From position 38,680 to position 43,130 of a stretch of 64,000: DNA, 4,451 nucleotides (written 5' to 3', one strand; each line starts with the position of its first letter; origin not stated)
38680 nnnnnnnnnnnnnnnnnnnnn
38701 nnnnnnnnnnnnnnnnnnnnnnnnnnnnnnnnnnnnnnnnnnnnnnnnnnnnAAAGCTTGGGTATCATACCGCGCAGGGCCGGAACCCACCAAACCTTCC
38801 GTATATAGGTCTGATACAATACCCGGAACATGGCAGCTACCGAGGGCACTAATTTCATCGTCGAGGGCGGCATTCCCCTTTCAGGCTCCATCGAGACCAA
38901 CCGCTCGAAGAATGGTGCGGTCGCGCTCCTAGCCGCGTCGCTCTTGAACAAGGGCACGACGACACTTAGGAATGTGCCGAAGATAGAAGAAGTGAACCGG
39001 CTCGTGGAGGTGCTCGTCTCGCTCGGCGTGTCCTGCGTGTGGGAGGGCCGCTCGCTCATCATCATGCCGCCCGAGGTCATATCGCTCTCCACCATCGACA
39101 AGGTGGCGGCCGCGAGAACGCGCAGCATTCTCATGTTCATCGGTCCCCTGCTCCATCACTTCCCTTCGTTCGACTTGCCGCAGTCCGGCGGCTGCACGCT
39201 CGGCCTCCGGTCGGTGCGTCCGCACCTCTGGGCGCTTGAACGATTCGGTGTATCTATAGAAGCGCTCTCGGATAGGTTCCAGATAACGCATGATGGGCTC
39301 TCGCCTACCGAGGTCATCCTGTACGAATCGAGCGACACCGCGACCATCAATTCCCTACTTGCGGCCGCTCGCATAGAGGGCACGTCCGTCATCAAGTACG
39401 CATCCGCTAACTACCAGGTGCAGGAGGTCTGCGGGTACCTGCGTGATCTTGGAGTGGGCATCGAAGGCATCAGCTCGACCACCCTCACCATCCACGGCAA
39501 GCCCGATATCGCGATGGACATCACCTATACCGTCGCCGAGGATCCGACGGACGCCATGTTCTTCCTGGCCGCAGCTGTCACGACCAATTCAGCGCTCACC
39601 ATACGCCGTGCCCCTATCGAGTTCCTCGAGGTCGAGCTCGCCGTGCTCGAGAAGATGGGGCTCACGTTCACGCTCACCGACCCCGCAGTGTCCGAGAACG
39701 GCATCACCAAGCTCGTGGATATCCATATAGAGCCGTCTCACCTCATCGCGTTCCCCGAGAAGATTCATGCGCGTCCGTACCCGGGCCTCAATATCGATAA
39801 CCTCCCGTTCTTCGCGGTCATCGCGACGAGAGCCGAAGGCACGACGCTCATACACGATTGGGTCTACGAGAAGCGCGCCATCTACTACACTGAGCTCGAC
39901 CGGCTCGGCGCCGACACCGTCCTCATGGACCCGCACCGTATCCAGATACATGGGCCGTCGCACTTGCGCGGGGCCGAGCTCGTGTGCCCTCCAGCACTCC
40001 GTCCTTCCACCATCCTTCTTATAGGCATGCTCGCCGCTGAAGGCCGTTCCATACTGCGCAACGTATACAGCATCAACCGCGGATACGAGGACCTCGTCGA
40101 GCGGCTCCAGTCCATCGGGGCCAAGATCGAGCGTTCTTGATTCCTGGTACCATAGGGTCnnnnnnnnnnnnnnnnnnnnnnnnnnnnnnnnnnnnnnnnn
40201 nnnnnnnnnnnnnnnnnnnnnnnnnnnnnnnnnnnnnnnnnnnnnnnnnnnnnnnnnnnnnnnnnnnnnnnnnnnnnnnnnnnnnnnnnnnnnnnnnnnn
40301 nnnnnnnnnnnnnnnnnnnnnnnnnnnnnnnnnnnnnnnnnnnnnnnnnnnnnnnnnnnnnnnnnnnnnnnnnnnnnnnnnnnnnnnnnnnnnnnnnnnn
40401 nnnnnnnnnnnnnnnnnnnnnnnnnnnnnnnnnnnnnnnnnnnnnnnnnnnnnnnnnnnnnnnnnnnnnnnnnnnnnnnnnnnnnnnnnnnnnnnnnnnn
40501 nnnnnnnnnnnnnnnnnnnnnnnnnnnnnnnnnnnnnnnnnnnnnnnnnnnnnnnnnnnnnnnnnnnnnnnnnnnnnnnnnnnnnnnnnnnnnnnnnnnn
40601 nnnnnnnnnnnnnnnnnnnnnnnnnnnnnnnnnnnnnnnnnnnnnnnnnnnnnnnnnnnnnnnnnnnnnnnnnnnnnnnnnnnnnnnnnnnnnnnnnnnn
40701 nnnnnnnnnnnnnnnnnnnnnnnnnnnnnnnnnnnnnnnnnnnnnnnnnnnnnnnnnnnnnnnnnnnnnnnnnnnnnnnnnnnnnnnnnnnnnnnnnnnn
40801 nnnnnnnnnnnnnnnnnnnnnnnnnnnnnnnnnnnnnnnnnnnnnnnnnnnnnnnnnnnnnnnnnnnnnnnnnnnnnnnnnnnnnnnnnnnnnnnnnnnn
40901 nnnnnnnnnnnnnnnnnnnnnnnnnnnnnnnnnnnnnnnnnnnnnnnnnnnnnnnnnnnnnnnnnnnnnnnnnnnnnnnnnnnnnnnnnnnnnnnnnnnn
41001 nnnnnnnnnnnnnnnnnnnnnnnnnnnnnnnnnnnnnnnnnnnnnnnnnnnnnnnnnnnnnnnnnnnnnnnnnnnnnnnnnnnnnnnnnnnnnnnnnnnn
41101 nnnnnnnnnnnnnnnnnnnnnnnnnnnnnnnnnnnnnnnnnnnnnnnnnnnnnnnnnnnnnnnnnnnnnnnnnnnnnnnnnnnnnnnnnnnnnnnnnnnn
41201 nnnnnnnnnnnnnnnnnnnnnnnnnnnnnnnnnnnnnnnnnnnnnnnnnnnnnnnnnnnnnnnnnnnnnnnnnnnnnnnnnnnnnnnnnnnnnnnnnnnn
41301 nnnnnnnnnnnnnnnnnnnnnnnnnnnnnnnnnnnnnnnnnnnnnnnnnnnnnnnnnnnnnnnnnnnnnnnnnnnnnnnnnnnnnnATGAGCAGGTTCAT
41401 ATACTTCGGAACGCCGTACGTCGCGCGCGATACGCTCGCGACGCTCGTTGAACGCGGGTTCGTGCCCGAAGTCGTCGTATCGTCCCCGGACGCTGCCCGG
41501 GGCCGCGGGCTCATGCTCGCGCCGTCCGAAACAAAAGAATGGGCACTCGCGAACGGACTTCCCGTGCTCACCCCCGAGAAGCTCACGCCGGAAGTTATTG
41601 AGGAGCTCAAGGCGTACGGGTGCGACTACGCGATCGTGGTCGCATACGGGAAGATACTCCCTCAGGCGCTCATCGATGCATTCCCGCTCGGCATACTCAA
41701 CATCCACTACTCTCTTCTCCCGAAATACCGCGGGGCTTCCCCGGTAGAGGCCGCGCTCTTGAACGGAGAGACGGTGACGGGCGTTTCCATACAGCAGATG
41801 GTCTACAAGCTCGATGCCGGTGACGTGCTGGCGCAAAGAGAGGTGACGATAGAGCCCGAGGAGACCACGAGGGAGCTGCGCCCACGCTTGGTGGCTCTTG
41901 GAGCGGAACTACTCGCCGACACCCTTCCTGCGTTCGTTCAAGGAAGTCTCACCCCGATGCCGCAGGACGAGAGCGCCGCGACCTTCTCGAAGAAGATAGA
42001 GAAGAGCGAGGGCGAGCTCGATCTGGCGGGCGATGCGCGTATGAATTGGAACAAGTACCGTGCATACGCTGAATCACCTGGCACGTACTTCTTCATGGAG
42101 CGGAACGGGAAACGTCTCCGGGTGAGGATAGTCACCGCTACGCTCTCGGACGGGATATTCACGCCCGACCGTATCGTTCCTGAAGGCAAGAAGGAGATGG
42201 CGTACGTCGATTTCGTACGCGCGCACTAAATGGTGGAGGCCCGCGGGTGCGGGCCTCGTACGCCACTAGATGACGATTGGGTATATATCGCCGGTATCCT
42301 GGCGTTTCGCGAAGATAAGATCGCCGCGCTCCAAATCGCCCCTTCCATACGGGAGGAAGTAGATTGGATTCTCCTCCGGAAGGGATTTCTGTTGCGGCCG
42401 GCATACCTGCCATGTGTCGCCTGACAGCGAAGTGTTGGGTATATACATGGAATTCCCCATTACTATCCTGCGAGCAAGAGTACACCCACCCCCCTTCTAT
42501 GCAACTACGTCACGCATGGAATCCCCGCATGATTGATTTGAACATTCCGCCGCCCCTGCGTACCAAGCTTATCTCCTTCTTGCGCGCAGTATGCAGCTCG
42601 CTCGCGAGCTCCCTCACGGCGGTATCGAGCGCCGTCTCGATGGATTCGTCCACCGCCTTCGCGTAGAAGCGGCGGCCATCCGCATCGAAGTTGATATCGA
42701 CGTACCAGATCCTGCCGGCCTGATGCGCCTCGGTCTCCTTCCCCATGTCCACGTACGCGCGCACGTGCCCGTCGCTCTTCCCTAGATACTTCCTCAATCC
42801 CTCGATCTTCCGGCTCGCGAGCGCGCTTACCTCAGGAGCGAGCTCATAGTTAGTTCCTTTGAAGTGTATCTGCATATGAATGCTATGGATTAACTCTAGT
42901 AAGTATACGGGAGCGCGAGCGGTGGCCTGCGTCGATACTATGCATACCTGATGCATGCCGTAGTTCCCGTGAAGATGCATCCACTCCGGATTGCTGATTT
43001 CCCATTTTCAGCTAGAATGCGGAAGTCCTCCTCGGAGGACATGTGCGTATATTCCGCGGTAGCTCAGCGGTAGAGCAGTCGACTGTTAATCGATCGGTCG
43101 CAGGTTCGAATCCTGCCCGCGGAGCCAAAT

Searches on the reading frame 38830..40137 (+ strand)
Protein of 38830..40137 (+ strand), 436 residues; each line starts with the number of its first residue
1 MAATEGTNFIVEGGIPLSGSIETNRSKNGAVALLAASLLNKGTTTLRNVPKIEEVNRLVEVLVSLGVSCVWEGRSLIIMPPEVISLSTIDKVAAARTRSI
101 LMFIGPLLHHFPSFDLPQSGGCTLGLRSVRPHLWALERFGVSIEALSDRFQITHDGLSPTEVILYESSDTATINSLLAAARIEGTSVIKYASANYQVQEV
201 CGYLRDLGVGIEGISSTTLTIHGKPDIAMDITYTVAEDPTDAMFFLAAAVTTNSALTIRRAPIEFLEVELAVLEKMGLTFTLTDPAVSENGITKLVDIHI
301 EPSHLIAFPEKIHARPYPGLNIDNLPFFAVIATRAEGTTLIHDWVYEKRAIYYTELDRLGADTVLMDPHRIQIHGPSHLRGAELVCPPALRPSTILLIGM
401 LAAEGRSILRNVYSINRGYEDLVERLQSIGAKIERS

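Call 15: search_protein_families(library=pfam, proteins=[window:38830-40137:+], max_evalue=0.0001)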
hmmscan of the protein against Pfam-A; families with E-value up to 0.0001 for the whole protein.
window:38830-40137:+ (436 aa): 1 family
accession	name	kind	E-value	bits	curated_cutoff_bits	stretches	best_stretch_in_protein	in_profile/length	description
PF00275.25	EPSP_synthase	-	3.1e-43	148.5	22.8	1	12-426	2-417/417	EPSP synthase (3-phosphoshikimate 1-carboxyvinyltransferase)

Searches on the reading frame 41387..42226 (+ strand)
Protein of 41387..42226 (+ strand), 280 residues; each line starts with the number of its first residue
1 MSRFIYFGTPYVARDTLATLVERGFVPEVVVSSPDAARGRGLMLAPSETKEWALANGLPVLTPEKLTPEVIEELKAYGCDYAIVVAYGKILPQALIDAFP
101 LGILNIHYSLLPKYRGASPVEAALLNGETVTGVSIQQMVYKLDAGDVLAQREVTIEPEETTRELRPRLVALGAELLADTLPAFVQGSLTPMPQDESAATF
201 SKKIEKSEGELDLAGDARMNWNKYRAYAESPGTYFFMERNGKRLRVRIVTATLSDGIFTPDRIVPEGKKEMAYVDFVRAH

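Call 7: search_protein_families(library=ncbifam, proteins=[window:41387-42226:+], max_evalue=0.01)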
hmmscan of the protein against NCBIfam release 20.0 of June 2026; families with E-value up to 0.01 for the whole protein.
window:41387-42226:+ (280 aa): 8 families
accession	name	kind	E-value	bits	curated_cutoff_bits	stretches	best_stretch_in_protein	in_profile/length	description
TIGR00460.1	fmt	equivalog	7.3e-63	212.6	201.5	1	3-246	2-245/315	methionyl-tRNA formyltransferase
NF005998.1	PRK08125.1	equivalog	9.7e-37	126.7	777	1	16-238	15-236/649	bifunctional UDP-4-amino-4-deoxy-L-arabinose formyltransferase/UDP-glucuronic acid oxidase ArnA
NF005414.0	PRK06988.1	equivalog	4.7e-35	121.1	316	1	3-247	4-245/311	formyltransferase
TIGR00639.1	PurN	equivalog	1.8e-19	70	150.1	1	65-187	66-188/192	phosphoribosylglycinamide formyltransferase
NF004684.0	PRK06027.1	subfamily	7.1e-13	48.9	223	1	68-165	155-252/286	formyltetrahydrofolate deformylase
TIGR00655.1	PurU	equivalog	6.5e-12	45.7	285.95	1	69-164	151-246/280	formyltetrahydrofolate deformylase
NF005755.0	PRK07579.1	equivalog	1.2e-11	45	238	1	86-250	73-237/245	dTDP-4-amino-4,6-dideoxyglucose formyltransferase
TIGR03819.1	heli_sec_ATPase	hypoth_equivalog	0.0092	15.2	373.15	0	103-186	38-120/340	TadA family conjugal transfer-associated ATPase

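Call 8: search_protein_families(library=pfam, proteins=[window:41387-42226:+], max_evalue=0.01)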
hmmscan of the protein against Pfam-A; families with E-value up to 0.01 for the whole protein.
window:41387-42226:+ (280 aa): 2 families
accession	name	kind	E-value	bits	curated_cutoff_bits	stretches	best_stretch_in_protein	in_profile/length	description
PF00551.24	Formyl_trans_N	-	9.7e-38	130.2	26.1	1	8-178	9-179/181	Formyl transferase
PF02911.23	Formyl_trans_C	-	0.00012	22.7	21.1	1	203-246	1-42/100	Formyl transferase, C-terminal domain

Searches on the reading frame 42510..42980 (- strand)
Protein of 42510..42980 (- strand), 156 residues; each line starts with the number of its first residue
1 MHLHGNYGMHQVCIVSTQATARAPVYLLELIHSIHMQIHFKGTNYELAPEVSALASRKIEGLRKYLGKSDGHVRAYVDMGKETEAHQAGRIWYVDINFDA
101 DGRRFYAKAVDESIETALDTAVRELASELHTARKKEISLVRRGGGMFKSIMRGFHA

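Call 7: search_protein_families(library=ncbifam, proteins=[window:42510-42980:-], max_evalue=0.01)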
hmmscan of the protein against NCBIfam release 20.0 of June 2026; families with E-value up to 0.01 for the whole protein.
window:42510-42980:- (156 aa): 1 family
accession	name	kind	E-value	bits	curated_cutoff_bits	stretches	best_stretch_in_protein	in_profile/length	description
TIGR00741.1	yfiA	equivalog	4.3e-07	30.4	40.9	1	36-136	1-95/102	ribosome hibernation-promoting factor, HPF/YfiA family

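Call 8: search_protein_families(library=pfam, proteins=[window:42510-42980:-], max_evalue=0.01)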
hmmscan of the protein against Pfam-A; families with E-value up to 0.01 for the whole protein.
window:42510-42980:- (156 aa): 1 family
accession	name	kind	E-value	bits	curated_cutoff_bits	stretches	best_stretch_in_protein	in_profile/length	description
PF02482.25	Ribosomal_S30AE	-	1.7e-05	25.9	23.7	1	38-135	1-86/88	Sigma 54 modulation protein / S30EA ribosomal protein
